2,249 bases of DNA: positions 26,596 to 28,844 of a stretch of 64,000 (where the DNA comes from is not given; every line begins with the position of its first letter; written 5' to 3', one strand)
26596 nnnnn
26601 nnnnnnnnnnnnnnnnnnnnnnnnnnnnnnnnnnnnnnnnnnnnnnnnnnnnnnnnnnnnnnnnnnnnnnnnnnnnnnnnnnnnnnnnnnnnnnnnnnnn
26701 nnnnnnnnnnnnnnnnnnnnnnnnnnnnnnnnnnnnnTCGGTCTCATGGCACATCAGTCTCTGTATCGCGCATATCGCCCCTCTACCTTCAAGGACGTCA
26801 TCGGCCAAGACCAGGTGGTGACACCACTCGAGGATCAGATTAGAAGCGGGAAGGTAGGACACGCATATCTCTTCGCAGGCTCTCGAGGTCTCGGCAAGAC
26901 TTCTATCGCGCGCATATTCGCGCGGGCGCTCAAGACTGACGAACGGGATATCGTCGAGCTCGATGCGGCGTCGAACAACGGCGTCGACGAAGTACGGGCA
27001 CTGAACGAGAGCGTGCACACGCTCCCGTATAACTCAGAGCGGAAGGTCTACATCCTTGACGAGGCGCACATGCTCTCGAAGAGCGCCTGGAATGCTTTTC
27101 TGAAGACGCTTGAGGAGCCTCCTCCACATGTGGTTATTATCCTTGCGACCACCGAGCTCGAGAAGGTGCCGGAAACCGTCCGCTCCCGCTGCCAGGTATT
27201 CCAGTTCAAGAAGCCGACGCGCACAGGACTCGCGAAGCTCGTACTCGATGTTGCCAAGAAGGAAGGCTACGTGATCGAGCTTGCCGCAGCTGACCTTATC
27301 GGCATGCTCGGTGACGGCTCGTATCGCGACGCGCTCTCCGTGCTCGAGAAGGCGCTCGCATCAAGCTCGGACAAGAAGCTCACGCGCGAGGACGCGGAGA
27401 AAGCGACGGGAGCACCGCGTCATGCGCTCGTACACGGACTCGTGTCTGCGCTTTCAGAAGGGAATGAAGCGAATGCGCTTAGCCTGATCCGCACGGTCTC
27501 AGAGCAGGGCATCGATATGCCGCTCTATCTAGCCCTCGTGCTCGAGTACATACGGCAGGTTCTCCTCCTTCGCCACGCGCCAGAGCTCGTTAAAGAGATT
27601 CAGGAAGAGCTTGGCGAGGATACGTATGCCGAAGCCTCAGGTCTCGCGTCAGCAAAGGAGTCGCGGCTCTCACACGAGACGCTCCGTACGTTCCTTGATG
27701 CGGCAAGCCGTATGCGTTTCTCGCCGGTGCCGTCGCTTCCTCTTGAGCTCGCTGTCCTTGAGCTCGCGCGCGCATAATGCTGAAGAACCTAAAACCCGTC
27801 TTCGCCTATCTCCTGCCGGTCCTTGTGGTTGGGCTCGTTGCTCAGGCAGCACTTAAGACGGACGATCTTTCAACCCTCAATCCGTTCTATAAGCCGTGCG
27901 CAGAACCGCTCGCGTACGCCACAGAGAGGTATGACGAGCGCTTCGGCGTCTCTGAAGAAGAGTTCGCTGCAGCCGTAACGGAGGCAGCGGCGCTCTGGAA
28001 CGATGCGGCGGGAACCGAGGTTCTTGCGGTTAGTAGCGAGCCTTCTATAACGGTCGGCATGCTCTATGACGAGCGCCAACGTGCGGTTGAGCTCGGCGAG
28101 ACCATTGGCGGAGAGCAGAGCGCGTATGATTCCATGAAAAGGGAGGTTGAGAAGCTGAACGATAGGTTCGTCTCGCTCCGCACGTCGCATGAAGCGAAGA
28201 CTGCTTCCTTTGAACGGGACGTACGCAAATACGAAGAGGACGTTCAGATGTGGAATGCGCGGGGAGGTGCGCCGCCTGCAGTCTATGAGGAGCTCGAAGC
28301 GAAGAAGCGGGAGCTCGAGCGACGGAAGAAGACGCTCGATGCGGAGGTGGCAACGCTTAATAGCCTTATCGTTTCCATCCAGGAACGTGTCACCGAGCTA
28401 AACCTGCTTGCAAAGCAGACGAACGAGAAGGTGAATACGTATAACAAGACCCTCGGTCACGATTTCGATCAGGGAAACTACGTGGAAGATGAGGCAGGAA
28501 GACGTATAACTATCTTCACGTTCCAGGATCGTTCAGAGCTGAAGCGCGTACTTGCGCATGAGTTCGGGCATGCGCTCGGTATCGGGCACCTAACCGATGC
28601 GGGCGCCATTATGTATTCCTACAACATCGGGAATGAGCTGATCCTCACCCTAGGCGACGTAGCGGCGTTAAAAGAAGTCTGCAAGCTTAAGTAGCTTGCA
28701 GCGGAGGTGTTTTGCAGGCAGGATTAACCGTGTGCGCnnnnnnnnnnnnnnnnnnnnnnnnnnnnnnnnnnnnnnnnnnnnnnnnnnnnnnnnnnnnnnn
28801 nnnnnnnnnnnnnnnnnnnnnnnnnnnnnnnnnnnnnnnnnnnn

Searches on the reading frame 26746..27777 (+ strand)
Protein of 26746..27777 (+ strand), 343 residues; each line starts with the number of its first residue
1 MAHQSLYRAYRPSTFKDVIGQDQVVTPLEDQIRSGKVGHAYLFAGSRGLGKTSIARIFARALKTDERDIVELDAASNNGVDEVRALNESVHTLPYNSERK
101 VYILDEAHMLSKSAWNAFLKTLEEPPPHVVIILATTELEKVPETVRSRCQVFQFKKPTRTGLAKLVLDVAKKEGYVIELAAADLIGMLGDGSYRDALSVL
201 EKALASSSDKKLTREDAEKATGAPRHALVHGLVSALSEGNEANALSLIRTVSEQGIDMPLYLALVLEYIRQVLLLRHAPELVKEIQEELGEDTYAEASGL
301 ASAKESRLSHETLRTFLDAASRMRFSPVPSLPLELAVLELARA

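Call 36: search_protein_families(library=pfam, proteins=[window:26746-27777:+], max_evalue=0.00001)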
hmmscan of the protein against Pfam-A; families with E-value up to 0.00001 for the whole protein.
window:26746-27777:+ (343 aa): 6 families
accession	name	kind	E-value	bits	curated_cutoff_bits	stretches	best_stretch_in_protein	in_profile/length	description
PF13177.12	DNA_pol3_delta2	-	4.4e-34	118.2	27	2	77-157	80-160/161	DNA polymerase III, delta subunit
PF00004.35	AAA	-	5.7e-12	46.7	21.2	1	42-154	2-128/131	ATPase family associated with various cellular activities (AAA)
PF12169.13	DNA_pol3_gamma3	-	4.6e-10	39.9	24.4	1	213-342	2-129/143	DNA polymerase III subunits gamma and tau domain III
PF05496.18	RuvB_N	-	3.1e-07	30.7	27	1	11-124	2-110/159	Holliday junction DNA helicase RuvB P-loop domain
PF13173.12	AAA_14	-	1.2e-06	28.9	27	1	40-137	4-99/129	AAA domain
PF22608.2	DNAX_ATPase_lid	-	4.6e-06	26.7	27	0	168-208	8-48/49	DNA polymerase III clamp loader subunit, ATPase lid domain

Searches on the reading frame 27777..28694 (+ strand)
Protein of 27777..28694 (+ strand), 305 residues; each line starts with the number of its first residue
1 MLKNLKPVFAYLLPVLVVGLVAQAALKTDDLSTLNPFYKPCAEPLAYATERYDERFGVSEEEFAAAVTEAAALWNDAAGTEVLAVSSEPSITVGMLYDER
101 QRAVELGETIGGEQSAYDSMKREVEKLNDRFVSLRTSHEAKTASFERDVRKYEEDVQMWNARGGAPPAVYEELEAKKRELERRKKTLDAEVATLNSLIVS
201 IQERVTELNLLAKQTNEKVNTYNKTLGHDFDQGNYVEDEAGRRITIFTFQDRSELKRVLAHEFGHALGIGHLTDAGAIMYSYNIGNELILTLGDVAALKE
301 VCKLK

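Call 37: search_protein_families(library=pfam, proteins=[window:27777-28694:+], max_evalue=0.00001)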
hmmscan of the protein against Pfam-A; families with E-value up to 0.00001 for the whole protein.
window:27777-28694:+ (305 aa): 1 family
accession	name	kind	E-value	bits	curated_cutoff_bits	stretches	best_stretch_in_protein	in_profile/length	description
PF00413.30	Peptidase_M10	-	3e-09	37.4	24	1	220-299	68-155/159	Matrixin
